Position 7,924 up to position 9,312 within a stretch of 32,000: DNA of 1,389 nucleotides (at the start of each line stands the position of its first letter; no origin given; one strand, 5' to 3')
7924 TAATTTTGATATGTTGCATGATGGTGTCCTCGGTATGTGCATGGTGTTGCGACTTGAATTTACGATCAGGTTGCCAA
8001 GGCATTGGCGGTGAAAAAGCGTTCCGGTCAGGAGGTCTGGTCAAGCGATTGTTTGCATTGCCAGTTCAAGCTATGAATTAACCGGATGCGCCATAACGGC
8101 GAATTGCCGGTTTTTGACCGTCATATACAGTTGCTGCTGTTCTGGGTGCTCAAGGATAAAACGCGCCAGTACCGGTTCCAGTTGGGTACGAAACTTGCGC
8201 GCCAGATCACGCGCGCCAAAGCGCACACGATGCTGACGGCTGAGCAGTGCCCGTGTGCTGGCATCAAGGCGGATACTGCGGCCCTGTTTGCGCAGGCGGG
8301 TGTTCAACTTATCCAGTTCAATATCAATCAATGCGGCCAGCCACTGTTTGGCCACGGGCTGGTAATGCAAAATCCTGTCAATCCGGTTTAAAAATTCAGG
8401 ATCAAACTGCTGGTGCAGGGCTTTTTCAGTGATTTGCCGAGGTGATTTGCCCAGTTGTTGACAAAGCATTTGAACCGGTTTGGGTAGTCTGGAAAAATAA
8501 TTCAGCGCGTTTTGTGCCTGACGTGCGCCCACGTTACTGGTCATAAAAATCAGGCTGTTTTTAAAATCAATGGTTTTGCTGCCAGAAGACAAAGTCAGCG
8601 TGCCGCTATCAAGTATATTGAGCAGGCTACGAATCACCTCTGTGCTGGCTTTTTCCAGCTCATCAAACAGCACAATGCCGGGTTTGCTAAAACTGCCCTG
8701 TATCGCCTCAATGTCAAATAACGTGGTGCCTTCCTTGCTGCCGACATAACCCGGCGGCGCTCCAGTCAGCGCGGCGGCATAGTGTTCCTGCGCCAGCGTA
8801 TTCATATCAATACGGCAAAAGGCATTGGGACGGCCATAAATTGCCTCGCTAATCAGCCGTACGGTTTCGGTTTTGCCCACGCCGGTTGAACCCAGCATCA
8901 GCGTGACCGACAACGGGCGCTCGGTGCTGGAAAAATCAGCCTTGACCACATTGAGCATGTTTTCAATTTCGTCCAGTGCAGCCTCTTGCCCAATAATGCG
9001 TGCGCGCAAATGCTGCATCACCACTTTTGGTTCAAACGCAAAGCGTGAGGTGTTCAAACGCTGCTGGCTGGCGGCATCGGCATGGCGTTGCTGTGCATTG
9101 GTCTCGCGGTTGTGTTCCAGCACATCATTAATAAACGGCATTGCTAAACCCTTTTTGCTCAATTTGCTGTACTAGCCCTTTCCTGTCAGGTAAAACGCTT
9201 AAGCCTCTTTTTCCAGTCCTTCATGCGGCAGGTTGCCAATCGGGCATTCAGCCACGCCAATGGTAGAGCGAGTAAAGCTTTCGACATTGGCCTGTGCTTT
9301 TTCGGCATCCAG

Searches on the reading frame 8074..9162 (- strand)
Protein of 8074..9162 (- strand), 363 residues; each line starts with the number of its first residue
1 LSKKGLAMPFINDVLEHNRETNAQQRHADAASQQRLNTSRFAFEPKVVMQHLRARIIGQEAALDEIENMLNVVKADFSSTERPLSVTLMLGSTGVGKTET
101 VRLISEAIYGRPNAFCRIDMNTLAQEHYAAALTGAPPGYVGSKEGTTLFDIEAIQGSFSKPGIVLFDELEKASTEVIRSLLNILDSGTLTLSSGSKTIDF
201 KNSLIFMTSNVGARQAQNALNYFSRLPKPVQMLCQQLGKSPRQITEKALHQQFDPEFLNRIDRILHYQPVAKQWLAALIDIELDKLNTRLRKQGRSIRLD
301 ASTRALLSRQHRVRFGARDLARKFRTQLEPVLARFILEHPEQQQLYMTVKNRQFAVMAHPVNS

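Call 96: search_protein_families(library=pfam, proteins=[window:8074-9162:-], max_evalue=0.001)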
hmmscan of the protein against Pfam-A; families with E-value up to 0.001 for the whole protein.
window:8074-9162:- (363 aa): 5 families
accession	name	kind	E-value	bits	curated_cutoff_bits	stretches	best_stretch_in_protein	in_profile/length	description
PF07724.20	AAA_2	-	3.9e-40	138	27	1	82-263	1-165/166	AAA domain (Cdc48 subfamily)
PF07728.20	AAA_5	-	1.5e-12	48.1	22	1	88-218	3-130/139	AAA domain (dynein-related subfamily)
PF10431.15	ClpB_D2-small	-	3.7e-08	33.7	21.9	1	275-339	6-71/81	C-terminal, D2-small domain, of ClpB protein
PF00158.32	Sigma54_activat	-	9.7e-07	29.1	20.2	1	80-210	19-143/168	Sigma-54 interaction domain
PF00004.35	AAA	-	2.5e-06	28.4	21.2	1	88-226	2-123/131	ATPase family associated with various cellular activities (AAA)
